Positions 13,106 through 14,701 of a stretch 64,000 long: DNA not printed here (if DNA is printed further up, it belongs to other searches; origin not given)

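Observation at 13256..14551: Complete YadA-type trimeric autotransporter adhesin carried as a cargo gene in the early region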

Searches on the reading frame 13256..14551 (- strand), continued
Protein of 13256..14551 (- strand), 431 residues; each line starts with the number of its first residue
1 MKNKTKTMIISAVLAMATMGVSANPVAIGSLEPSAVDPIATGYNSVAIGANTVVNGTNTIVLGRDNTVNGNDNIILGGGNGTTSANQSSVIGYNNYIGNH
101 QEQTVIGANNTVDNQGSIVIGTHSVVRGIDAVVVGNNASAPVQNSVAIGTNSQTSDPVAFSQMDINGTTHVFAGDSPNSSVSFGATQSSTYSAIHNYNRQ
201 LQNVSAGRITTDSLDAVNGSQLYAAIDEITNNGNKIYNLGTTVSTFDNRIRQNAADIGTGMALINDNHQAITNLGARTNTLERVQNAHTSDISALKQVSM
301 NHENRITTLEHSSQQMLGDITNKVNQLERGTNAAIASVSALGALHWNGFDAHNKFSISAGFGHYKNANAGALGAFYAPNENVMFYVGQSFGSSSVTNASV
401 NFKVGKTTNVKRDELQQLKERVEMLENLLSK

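Call 37: find_related_loci(query=A2, collection=genome_contigs, flank=3000)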
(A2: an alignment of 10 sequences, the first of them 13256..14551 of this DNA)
Query A2 (431 aa) in genome_contigs; peptide patterns used: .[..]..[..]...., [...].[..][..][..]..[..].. (x = any residue, [..] = any of these).
600 stretches matched a pattern (row limit reached: there are more); 457 encode a relative of the query (tblastn E <= 1e-3); the best 80 are kept; 80 distinct loci.
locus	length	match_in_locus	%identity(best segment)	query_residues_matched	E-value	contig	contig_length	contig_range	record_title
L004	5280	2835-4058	50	4-431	6e-124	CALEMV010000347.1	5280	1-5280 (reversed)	MAG TPA_asm: uncultured Solobacterium sp. isolate SRR1952597_bin.62_CONCOCT_v1.1_MAG genome assembly, contig: ERZ1033937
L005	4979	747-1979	29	42-425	4e-23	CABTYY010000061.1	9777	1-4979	MAG TPA_asm: uncultured Veillonella sp. isolate MGYG-HGUT-03784 genome assembly, contig: GUT_GENOME244012_61, whole geno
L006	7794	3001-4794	38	22-231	1e-22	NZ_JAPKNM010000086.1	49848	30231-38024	MAG: Sphingomonas sp. isolate MAG-45 all_Scaff0060832, whole genome shotgun sequence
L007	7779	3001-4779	37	37-235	2e-22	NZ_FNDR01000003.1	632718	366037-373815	Variovorax sp. OV700, whole genome shotgun sequence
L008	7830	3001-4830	38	9-239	2e-22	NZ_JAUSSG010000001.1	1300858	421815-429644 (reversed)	Variovorax boronicumulans strain CC172 Ga0466884_01, whole genome shotgun sequence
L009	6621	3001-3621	36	40-245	1e-21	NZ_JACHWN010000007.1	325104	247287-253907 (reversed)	Mesorhizobium sp. RMAD-H1 Ga0299762_07, whole genome shotgun sequence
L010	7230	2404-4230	34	2-236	2e-21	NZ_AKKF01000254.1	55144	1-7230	Caulobacter sp. AP07 PMI01_contig_369.369, whole genome shotgun sequence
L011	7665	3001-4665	37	34-250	7e-22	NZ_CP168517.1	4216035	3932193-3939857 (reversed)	Luteibacter sp. Lutesp34 strain CT11-34 chromosome, complete genome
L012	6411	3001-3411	35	42-229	3e-21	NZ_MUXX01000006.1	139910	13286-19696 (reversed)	Haemophilus paraphrohaemolyticus strain CCUG 3718 3718T_ctg_0000006, whole genome shotgun sequence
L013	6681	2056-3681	39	40-245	4e-24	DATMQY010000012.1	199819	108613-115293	MAG TPA_asm: Rhodanobacter sp. isolate SMAG_U12941 k141_1056536, whole genome shotgun sequence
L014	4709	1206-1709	38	26-224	1e-20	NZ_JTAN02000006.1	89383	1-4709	Burkholderia sp. USMB20 PL79_1_5, whole genome shotgun sequence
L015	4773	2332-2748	39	81-229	2e-20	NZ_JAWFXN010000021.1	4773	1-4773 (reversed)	MAG: Veillonella parvula isolate S2_018_000G1_dasS2_018_000G1_maxbin2.maxbin.013 S2_018_000G1_scaffold_1882, whole genom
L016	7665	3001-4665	37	15-260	3e-20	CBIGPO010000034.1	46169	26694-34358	MAG TPA_asm: uncultured Luteibacter sp. isolate SRR8197395_binner23_Refined_23 genome assembly, contig: ERZ23872294.84,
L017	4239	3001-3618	35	13-239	2e-20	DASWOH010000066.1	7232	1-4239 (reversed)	MAG TPA_asm: Rhizobium sp. isolate SMAG_U3435 k141_1622704, whole genome shotgun sequence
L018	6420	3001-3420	39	80-229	3e-20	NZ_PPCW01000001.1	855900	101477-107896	Veillonella sp. T11011-6 Contig_1_len_855900, whole genome shotgun sequence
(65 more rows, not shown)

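Call 41: predict_structure(alignment_id=A1)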
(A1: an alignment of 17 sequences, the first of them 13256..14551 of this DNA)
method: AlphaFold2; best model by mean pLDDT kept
length: 431 residues; sequences in the alignment: 17
mean_pLDDT: 57.6   pTM: 0.31
mean pLDDT of the five models: 57.6, 56.2, 55.0, 54.6, 51.6
residues with pLDDT >= 90: 8; 70-90: 164; 50-70: 72; < 50: 187
segments of 3 or more residues with pLDDT < 50: 1-37, 156-216, 334-415, 428-431
pLDDT, mean of each block of 10 residues (from residue 1): 36 36 36 42 69 76 80 78 70 77 76 74 73 67 59 44 29 33 31 35 35 46 68 78 80 83 87 89 90 88 86 80 72 48 32 27 31 35 35 33 33 51 51 37
secondary structure, 60 per line:
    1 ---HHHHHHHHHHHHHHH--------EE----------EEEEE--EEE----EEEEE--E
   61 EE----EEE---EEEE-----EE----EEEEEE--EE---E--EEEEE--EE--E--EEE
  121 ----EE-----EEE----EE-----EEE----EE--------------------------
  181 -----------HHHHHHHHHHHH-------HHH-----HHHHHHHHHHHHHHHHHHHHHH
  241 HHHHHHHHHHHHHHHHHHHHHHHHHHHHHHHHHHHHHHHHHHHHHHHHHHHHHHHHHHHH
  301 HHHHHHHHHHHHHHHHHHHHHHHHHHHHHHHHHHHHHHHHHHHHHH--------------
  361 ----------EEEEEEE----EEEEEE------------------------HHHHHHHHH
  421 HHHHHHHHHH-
elements in order: H4-18 E39-43 E46-48 E53-57 E60-62 E67-69 E73-76 E88-93 E104-108 E118-120 E132-134 E146-148 H192-203 H219-346 E371-377 E382-387 H412-430

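Call 57: get_annotated_region(hit=H3, flank=4000)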
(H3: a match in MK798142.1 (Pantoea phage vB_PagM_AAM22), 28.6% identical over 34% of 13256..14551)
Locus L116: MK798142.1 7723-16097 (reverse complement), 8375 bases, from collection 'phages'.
description: Pantoea phage vB_PagM_AAM22, complete genome.
organism: Pantoea phage vB_PagM_AAM22 (NCBI taxid 2588092)
taxonomy: Viruses; Duplodnaviria; Heunggongvirae; Uroviricota; Caudoviricetes
host: Pantoea agglomerans AUR; source: Ribes Jostabeere; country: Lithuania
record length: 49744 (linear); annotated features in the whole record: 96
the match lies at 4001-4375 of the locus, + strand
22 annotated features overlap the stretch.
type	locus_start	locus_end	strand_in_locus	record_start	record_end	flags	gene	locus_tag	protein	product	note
CDS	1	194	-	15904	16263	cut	-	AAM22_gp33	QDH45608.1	putative head closure protein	-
CDS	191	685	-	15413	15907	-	-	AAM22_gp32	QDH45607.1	putative neck protein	-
CDS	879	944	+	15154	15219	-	-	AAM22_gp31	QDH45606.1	hypothetical protein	-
CDS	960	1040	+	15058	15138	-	-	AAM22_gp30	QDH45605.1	hypothetical protein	-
CDS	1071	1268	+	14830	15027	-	-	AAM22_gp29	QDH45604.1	hypothetical protein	-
CDS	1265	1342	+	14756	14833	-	-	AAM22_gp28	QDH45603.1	hypothetical protein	-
CDS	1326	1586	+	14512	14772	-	-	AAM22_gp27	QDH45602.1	hypothetical protein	-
CDS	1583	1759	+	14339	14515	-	-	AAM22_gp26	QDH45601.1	hypothetical protein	-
CDS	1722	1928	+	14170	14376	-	-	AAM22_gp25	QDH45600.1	hypothetical protein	-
CDS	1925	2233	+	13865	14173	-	-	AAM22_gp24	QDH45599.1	hypothetical protein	-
CDS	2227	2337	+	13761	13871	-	-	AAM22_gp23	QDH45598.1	hypothetical protein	-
CDS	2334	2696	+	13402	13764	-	-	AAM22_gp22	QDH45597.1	hypothetical protein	hypothetical protein containing DUF2591 domain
CDS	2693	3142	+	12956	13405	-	-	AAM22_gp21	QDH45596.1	deoxyuridine 5'-triphosphate nucleotidohydrolase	-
CDS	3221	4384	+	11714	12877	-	-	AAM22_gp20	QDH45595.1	adhesin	adhesin containing YadA_anchor domain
CDS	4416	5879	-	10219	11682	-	-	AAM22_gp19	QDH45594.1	structural protein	structural protein containing collagen triple helix repeat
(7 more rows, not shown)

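Call 58: search_protein_families(library=pfam, proteins=[L116:3221-4384:+, L004:2850-4085:+, P0124], max_evalue=0.01)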
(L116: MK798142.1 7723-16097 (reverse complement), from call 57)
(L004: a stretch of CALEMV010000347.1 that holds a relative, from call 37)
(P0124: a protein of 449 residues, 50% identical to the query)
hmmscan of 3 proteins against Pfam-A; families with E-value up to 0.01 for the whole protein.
L116:3221-4384:+ (387 aa): 1 family
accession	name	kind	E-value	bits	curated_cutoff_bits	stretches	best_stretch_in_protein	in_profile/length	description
PF03895.21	YadA_anchor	-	1.7e-12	47.7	22.7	1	328-387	1-60/60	YadA-like membrane anchor domain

L004:2850-4085:+ (411 aa): 3 families
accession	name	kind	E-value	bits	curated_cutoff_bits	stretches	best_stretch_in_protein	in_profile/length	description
PF05658.19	YadA_head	-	7.5e-12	45.7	25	3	38-61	2-25/27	YadA head domain repeat (2 copies)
PF05662.19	YadA_stalk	-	1.4e-07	32.2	28.4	1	197-240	1-41/43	Coiled stalk of trimeric autotransporter adhesin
PF03895.21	YadA_anchor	-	1.6e-07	31.7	22.7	1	322-374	3-58/60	YadA-like membrane anchor domain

P0124 (449 aa): 3 families
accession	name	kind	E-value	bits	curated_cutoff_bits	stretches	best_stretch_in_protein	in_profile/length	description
PF05662.19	YadA_stalk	-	3.5e-10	40.5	28.4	1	231-268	1-35/43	Coiled stalk of trimeric autotransporter adhesin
PF03895.21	YadA_anchor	-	7e-09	36.1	22.7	1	366-419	4-57/60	YadA-like membrane anchor domain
PF05658.19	YadA_head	-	0.00026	21.7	25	0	170-192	5-27/27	YadA head domain repeat (2 copies)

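Call 59: search_dna_similar(query=L116:3221-4384:+, collection=phages, mode=protein, max_evalue=0.00001, max_rows=30)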
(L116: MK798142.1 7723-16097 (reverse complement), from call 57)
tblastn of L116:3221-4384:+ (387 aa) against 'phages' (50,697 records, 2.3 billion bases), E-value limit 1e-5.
Records with a match: 80; places in all: 80; records where one place covers at least 80% of the query: 23.
Best place of each record, by identity: >=99% 1; 60-80% 3; <60% 76.
By first word of the organism name: Salmonella 20; Erwinia 15; Escherichia 15; Aeromonas 7; Pantoea 6; Yersinia 6; Cronobacter 2; Shigella 2; Bacteriophage 1; Pseudomonas 1; and 5 more.
By host as written in the record: - 9; Escherichia coli 7; Aeromonas hydrophila 7; Erwinia amylovora 4; Salmonella enterica 4; Escherichia coli (multidrug-resistant) 3; Erwinia amylovora 1/79Sm 2; Erwinia amylovora CFBP 1430 2; and 34 more.
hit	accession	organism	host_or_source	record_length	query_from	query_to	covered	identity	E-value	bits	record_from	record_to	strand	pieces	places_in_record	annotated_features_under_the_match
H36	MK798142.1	Pantoea phage vB_PagM_AAM22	Pantoea agglomerans AUR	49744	1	387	100%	99.7%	0e+0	705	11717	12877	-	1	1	adhesin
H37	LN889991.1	Bacteriophage 15G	-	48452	4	387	99%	65.6%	5e-137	437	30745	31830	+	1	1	record has no annotation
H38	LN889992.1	Pseudomonas phage 15b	-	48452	4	387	99%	65.6%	5e-137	437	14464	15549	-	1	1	record has no annotation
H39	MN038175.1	Pantoea phage Phynn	Panteoa sp. Environmental Isolate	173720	3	387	99%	40.8%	4e-61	218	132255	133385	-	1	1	206: adhesin protein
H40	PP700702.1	Erwinia phage MIF8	Erwinia sp. TAC1.XII.93.8 (de Vries et ...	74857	4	387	99%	38.1%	4e-54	198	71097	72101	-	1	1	hypothetical protein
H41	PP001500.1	Salmonella phage SP-9-14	Salmonella enterica subsp. enterica ...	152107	65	387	83%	37.7%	8e-34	139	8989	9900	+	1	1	hypothetical protein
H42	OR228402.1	Salmonella phage SW16-7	Salmonella enterica subsp. enterica ...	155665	65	387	83%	37.7%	8e-34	139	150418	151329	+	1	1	recognition of host receptor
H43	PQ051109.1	Erwinia phage Fifi011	Erwinia amylovora YBK14808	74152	150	387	61%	50.9%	3e-57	207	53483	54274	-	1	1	adhesin | dUTP diphosphatase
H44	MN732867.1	Erwinia phage Hena1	Erwinia amylovora 1/79Sm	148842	64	387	84%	37.3%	4e-38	151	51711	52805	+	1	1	hypothetical protein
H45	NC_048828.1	Erwinia phage Hena1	Erwinia amylovora 1/79Sm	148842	64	387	84%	37.3%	4e-38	151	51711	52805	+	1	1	adhesin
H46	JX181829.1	Salmonella phage SKML-39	mixed Maryland water samples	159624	63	387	84%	36.9%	2e-33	137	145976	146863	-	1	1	hypothetical protein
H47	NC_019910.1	Salmonella phage SKML-39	mixed Maryland water samples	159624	63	387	84%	36.9%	2e-33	137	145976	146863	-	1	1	adhesin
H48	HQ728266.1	Erwinia phage vB_EamP-S6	Erwinia amylovora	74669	150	387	61%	50.2%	1e-54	199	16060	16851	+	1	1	adhesin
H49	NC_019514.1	Erwinia phage vB_EamP-S6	Erwinia amylovora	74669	150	387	61%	50.2%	1e-54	199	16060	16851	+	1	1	adhesin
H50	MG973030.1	Erwinia phage vB_EamM-Bue1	Erwinia amylovora CFBP 1430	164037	1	368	95%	31.4%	2e-27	120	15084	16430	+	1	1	STEC autoagglutinating adhesin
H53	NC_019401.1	Cronobacter phage vB_CsaM_GAP32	Cronobacter sakazakii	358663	15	387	96%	30.4%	2e-17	91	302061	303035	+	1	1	adhesin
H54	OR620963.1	Yersinia phage fHe-Yen8-01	Yersinia enterocolitica serotype O:8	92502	141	387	64%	45.6%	9e-46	174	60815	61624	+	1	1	receptor binding protein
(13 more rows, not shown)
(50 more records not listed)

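Call 68: get_annotated_region(hit=H49, flank=1500)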
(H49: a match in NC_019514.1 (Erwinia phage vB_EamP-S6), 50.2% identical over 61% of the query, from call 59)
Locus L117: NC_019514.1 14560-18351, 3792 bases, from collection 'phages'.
description: Erwinia phage vB_EamP-S6, complete genome.
organism: Erwinia phage vB_EamP-S6 (NCBI taxid 1051675)
taxonomy: Viruses; Duplodnaviria; Heunggongvirae; Uroviricota; Caudoviricetes; Schitoviridae; Waedenswilvirus; Waedenswilvirus S6
host: Erwinia amylovora; source: -; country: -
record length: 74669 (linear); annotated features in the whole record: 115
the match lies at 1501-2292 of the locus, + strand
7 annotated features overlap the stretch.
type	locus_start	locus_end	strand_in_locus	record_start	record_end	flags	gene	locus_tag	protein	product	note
CDS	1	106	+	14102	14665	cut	-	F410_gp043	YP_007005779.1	gp043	-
CDS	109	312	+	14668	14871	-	-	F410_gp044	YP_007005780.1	membrane protein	-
CDS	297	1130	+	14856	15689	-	-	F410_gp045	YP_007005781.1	lipoprotein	gp045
CDS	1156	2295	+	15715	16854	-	-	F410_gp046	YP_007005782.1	adhesin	gp046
CDS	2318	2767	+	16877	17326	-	-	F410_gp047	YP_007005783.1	dUTPase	gp047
CDS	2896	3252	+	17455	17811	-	-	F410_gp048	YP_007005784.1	gp048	-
CDS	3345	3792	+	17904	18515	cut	-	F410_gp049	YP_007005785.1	gp049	-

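Call 69: get_annotated_region(hit=H47, flank=1500)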
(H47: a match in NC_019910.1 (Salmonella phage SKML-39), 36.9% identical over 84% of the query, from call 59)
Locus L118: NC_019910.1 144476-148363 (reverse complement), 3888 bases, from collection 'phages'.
description: Salmonella phage SKML-39, complete genome.
organism: Salmonella phage SKML-39 (NCBI taxid 1204528)
taxonomy: Viruses; Duplodnaviria; Heunggongvirae; Uroviricota; Caudoviricetes; Ackermannviridae; Aglimvirinae; Agtrevirus; Agtrevirus SKML39
host: -; source: mixed Maryland water samples; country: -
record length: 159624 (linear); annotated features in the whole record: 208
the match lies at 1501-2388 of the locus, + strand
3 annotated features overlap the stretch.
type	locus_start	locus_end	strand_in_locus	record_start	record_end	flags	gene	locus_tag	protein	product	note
CDS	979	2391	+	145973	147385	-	-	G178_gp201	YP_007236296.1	adhesin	FIG00627078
CDS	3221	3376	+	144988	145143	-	-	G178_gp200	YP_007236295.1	hypothetical protein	-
CDS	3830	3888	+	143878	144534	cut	-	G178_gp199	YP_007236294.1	hypothetical protein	-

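Call 70: get_annotated_region(hit=H53, flank=1500)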
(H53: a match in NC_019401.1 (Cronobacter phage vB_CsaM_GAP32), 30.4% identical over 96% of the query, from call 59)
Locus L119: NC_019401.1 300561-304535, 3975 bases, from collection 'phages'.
description: Cronobacter phage vB_CsaM_GAP32, complete genome.
organism: Cronobacter phage vB_CsaM_GAP32 (NCBI taxid 1141136)
taxonomy: Viruses; Duplodnaviria; Heunggongvirae; Uroviricota; Caudoviricetes; Mimasvirus; Mimasvirus GAP32
host: Cronobacter sakazakii; source: -; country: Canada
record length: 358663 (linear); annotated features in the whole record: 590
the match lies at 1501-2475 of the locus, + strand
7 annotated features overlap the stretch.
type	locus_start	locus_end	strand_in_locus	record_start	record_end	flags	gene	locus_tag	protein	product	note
CDS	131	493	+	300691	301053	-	-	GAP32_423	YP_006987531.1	membrane protein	1 transmembrane domains shown using TMHMM 2.0 and Phobius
tRNA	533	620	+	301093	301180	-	-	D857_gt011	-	tRNA-Leu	discovered using tRNAScan-SE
CDS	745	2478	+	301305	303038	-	-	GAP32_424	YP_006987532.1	adhesin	similar to AEJ81565.1 adhesin [Erwinia phage vB_EamP-S6]; PF03895.9 YadA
CDS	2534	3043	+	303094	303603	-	-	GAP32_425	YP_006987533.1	hypothetical protein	-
CDS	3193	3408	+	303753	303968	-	-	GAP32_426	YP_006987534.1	hypothetical protein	-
CDS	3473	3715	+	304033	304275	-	-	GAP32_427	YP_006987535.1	hypothetical protein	-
CDS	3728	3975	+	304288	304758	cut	-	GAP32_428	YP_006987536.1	membrane protein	1 transmembrane domains shown using TMHMM 2.0 and Phobius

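Call 71: get_annotated_region(hit=H54, flank=1500)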
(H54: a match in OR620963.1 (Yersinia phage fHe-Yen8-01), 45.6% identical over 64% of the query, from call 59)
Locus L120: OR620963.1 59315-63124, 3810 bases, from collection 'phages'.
description: Yersinia phage fHe-Yen8-01, complete genome.
organism: Yersinia phage fHe-Yen8-01 (NCBI taxid 3080769)
taxonomy: Viruses; Duplodnaviria; Heunggongvirae; Uroviricota; Caudoviricetes
host: Yersinia enterocolitica serotype O:8; source: sewage; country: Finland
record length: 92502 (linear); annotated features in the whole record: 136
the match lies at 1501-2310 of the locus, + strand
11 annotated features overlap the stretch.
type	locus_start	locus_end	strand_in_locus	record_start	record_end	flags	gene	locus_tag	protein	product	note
CDS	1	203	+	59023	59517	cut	-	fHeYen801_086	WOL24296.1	particle associated protein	-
CDS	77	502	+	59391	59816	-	-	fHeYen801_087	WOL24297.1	particle associated protein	-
CDS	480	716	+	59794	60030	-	-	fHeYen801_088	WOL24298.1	hypothetical protein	-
CDS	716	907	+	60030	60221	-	-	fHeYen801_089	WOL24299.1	hypothetical protein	-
CDS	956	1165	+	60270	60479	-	-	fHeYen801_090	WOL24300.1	hypothetical protein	-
CDS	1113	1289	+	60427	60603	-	-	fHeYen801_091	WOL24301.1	hypothetical protein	-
CDS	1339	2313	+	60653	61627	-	-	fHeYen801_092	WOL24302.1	receptor binding protein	phage particle associated protein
CDS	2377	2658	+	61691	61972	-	-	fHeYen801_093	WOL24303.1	hypothetical protein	-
CDS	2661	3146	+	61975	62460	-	-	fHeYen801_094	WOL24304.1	hypothetical protein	-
CDS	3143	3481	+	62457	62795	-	-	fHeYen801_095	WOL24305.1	particle associated protein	-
CDS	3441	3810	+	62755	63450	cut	-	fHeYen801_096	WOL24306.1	particle associated protein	-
